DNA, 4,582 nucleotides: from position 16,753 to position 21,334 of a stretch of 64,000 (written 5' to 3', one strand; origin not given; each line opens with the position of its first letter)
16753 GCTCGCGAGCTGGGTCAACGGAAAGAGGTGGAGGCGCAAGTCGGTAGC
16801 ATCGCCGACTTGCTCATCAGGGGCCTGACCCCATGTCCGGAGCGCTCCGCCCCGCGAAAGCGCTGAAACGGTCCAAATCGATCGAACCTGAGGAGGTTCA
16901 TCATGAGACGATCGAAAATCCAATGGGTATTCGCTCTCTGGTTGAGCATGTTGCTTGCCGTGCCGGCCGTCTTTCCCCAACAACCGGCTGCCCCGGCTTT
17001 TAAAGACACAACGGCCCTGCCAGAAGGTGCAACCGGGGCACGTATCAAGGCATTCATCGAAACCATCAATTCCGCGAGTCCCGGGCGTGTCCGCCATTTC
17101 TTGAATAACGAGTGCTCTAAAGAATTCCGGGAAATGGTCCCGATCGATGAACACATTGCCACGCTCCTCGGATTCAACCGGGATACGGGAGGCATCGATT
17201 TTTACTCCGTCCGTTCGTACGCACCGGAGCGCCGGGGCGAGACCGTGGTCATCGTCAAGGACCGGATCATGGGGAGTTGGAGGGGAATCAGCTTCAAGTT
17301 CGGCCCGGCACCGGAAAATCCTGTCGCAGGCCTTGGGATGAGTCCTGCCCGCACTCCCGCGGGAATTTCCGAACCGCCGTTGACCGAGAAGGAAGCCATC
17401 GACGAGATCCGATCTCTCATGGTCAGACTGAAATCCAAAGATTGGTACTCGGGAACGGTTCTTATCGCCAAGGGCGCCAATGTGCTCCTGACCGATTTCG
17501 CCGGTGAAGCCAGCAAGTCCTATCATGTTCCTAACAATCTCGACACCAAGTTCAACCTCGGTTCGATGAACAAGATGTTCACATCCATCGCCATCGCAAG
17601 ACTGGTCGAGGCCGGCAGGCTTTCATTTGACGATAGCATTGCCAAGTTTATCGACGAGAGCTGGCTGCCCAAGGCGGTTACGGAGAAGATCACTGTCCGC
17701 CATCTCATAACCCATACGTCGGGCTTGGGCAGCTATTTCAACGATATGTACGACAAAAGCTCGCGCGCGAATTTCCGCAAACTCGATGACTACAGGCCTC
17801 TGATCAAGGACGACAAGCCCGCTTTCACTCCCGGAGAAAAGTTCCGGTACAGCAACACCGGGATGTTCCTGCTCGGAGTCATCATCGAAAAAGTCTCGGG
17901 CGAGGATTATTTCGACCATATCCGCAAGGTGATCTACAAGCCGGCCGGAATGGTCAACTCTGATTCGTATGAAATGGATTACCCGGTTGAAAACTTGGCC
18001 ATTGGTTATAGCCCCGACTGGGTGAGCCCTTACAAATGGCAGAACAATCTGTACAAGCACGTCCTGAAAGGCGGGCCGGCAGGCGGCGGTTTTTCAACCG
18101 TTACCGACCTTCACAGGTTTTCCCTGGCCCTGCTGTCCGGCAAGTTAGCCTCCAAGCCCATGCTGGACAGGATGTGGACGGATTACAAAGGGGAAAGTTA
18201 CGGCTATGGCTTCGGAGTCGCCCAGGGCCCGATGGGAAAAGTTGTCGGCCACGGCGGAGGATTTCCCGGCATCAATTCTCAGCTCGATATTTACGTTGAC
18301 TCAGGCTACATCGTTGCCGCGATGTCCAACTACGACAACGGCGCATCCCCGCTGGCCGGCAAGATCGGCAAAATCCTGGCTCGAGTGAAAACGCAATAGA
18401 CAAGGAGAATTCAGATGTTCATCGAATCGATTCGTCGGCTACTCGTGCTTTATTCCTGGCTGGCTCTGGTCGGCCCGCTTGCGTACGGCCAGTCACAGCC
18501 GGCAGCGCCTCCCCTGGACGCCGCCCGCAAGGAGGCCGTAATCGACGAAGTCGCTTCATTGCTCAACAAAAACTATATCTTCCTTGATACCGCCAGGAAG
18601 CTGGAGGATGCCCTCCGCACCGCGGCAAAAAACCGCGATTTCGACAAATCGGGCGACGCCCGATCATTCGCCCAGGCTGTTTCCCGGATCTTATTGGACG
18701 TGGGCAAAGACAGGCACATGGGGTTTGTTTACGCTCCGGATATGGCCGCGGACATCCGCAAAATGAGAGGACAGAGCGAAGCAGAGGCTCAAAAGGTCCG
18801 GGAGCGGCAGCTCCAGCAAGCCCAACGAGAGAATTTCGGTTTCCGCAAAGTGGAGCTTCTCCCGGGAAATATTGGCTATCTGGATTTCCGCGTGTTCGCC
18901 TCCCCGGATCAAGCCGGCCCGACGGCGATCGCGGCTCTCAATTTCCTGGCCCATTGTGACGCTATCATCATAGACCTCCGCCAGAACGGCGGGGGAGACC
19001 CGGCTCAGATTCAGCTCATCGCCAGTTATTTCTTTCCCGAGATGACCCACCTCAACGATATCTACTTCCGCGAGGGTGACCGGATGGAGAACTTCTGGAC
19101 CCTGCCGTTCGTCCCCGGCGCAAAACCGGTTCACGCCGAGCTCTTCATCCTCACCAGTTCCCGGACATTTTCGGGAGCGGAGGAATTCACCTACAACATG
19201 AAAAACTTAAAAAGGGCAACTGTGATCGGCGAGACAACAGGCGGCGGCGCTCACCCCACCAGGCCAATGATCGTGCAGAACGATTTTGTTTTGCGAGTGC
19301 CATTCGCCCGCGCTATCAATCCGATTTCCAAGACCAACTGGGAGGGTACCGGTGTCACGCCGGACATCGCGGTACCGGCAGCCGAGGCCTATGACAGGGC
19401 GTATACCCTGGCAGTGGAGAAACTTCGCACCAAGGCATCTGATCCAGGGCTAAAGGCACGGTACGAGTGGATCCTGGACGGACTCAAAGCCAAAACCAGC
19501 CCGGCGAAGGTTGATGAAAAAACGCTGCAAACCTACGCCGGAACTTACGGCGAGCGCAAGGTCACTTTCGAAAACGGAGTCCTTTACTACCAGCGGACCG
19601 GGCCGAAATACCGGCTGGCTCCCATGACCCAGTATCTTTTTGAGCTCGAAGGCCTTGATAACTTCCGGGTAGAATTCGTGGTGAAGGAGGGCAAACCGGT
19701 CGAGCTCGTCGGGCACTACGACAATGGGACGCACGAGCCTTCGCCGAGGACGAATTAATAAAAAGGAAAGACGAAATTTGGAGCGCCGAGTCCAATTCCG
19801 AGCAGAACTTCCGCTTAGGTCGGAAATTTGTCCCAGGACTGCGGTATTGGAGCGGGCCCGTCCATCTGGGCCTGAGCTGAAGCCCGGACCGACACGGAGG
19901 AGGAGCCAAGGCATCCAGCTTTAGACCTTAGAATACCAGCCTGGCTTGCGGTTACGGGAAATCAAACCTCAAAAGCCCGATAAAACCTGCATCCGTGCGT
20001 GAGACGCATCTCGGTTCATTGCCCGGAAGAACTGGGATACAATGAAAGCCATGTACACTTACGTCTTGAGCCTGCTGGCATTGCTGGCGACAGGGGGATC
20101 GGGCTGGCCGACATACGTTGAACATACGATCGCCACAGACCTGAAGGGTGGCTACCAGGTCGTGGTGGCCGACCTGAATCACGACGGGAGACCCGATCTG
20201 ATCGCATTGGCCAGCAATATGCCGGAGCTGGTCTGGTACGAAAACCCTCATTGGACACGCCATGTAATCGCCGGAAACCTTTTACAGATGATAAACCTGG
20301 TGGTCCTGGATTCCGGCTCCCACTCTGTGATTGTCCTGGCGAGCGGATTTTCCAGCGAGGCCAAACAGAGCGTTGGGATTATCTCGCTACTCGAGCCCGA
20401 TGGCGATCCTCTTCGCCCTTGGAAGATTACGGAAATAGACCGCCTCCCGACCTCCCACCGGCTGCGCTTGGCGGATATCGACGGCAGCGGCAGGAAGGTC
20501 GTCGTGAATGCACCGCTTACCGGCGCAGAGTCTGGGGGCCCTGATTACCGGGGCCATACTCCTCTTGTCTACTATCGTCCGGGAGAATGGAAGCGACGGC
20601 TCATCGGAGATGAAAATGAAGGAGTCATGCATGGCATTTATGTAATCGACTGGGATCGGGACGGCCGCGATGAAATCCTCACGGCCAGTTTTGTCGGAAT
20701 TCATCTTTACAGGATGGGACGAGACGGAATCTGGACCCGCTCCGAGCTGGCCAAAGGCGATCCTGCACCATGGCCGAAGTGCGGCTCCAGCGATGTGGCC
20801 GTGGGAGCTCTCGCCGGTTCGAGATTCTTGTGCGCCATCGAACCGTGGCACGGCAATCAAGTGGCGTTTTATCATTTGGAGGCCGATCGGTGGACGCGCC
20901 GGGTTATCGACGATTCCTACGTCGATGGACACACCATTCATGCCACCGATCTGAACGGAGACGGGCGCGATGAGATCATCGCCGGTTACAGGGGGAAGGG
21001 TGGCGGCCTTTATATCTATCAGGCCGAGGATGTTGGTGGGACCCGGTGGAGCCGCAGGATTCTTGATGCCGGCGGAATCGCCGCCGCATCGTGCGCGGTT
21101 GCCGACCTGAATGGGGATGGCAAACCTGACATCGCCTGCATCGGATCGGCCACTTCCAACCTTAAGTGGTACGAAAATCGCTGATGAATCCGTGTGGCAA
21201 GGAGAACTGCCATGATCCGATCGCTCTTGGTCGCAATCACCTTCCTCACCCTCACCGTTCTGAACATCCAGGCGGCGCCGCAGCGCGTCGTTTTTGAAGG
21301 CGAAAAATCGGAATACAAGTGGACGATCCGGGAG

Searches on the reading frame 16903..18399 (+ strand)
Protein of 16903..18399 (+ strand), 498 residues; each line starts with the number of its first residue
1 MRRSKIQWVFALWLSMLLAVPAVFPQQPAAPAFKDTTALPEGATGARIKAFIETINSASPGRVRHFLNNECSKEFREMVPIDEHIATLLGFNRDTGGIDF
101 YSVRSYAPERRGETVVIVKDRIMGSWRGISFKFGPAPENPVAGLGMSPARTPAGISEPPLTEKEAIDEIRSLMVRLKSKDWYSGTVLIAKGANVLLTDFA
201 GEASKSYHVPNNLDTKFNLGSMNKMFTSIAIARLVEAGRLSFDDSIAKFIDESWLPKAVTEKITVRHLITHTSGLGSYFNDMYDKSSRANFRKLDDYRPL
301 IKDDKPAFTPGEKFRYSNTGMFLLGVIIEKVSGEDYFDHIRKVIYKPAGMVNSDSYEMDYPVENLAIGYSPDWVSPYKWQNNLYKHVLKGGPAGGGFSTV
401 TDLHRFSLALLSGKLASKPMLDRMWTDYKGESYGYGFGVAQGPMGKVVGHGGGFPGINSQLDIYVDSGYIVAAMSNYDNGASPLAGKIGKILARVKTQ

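Call 53: search_protein_families(library=pfam, proteins=[window:16903-18399:+], max_evalue=0.001)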
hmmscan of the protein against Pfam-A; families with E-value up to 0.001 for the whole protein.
window:16903-18399:+ (498 aa): 1 family
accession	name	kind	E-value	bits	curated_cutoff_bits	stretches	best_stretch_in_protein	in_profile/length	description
PF00144.29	Beta-lactamase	-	4.7e-53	180.9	27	1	184-483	17-316/329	Beta-lactamase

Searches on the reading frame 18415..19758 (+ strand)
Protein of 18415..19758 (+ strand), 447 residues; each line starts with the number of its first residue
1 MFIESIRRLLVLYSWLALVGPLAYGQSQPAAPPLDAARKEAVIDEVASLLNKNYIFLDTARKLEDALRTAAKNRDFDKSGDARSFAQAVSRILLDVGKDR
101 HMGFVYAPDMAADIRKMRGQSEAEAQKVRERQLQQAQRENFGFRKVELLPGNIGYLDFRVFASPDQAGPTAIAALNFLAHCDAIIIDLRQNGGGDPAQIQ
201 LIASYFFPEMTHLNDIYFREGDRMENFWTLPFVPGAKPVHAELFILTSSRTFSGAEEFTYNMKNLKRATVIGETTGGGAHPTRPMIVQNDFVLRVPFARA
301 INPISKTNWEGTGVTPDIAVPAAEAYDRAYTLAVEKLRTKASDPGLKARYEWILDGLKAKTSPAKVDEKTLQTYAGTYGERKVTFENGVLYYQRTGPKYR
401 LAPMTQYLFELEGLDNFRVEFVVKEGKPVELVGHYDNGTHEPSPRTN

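Call 53: search_protein_families(library=pfam, proteins=[window:18415-19758:+], max_evalue=0.001)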
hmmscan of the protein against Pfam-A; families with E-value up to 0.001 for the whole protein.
window:18415-19758:+ (447 aa): 2 families
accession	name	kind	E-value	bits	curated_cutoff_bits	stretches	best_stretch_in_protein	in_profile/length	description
PF03572.23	Peptidase_S41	-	7.4e-25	87.9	24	1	152-320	1-165/165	Peptidase family S41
PF11918.13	Peptidase_S41_N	-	7e-05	23.4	26.6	1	40-113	19-92/129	N-terminal domain of Peptidase_S41 in eukaryotic IRBP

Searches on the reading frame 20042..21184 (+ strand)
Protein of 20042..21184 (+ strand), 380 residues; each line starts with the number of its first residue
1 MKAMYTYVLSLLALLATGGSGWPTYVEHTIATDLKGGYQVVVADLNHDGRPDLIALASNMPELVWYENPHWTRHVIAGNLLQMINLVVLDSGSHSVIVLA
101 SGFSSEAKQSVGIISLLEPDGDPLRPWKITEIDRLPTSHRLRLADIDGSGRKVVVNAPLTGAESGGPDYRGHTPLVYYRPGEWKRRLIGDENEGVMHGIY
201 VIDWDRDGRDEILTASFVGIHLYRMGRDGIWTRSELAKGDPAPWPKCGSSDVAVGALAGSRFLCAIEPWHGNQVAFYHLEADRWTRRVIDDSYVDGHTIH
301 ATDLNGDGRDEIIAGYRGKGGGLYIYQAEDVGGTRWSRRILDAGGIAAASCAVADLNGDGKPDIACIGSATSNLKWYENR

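Call 53: search_protein_families(library=pfam, proteins=[window:20042-21184:+], max_evalue=0.001)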
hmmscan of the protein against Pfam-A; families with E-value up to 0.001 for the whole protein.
window:20042-21184:+ (380 aa): 5 families
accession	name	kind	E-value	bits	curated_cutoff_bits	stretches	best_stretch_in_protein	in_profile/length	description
PF13517.12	FG-GAP_3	-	7.1e-24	84.6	26.9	2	303-365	1-60/61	FG-GAP-like repeat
PF01839.29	FG-GAP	-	1.5e-16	60.3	22.1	3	37-55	2-20/37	FG-GAP repeat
PF22301.2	AUDH_beta_propeller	-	1.9e-13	51.1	27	1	112-277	2-176/179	Aldos-2-ulose dehydratase, beta-propeller domain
PF25292.1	Beta-prop_CGLA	-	3.6e-06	27.1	26.8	0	183-229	22-63/316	Lambda-carrageenase beta-propeller domain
PF16743.10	PliI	-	0.00026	21.1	27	0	299-325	62-88/123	Periplasmic lysozyme inhibitor of I-type lysozyme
